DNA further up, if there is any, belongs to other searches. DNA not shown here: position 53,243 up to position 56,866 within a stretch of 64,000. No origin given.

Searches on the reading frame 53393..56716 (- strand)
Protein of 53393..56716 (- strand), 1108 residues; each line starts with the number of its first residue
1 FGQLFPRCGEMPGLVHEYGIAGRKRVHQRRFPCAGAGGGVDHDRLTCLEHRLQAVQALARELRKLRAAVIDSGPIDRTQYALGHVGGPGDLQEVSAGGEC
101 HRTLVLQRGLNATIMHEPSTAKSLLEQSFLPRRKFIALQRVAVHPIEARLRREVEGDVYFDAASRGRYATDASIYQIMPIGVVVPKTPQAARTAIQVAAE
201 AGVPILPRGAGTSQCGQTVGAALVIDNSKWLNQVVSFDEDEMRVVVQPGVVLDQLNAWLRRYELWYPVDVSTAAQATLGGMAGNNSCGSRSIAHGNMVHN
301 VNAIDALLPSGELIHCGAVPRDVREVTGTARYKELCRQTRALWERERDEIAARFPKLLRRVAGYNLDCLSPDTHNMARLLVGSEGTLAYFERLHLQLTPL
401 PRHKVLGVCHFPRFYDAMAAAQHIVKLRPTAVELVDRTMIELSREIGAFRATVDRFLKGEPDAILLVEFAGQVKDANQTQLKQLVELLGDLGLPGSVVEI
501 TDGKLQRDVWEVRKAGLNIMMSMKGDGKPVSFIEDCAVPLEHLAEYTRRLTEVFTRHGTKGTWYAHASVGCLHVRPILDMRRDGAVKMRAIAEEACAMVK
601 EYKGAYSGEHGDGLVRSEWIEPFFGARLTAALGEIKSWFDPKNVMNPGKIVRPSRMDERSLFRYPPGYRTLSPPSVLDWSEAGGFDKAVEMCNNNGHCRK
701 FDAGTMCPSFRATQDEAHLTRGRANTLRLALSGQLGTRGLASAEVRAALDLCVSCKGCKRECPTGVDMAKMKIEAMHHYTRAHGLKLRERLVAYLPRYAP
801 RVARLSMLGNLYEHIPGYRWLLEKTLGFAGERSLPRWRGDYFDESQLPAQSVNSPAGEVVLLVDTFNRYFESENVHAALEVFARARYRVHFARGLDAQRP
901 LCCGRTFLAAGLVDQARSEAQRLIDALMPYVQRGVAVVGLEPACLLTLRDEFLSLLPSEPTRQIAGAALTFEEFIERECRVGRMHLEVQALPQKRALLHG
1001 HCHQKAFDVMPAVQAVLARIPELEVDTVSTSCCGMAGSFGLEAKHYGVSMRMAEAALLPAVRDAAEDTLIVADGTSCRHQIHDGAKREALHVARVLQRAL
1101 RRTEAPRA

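Call 29: search_protein_families(library=pfam, proteins=[window:53393-56716:-], max_evalue=0.00001)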
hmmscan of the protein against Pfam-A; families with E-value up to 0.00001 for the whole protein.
window:53393-56716:- (1108 aa): 4 families
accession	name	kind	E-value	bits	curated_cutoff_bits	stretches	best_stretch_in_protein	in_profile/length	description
PF02913.24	FAD-oxidase_C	-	7.3e-50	170.4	21.2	1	400-650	1-248/248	FAD linked oxidases, C-terminal domain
PF01565.28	FAD_binding_4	-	1.4e-36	125.6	26.4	1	179-317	1-139/139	FAD binding domain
PF13183.11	Fer4_8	-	9.4e-09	36.1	27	1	689-766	2-68/68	4Fe-4S dicluster domain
PF13534.11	Fer4_17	-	5.7e-07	30.4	22.2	1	692-767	2-61/61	4Fe-4S dicluster domain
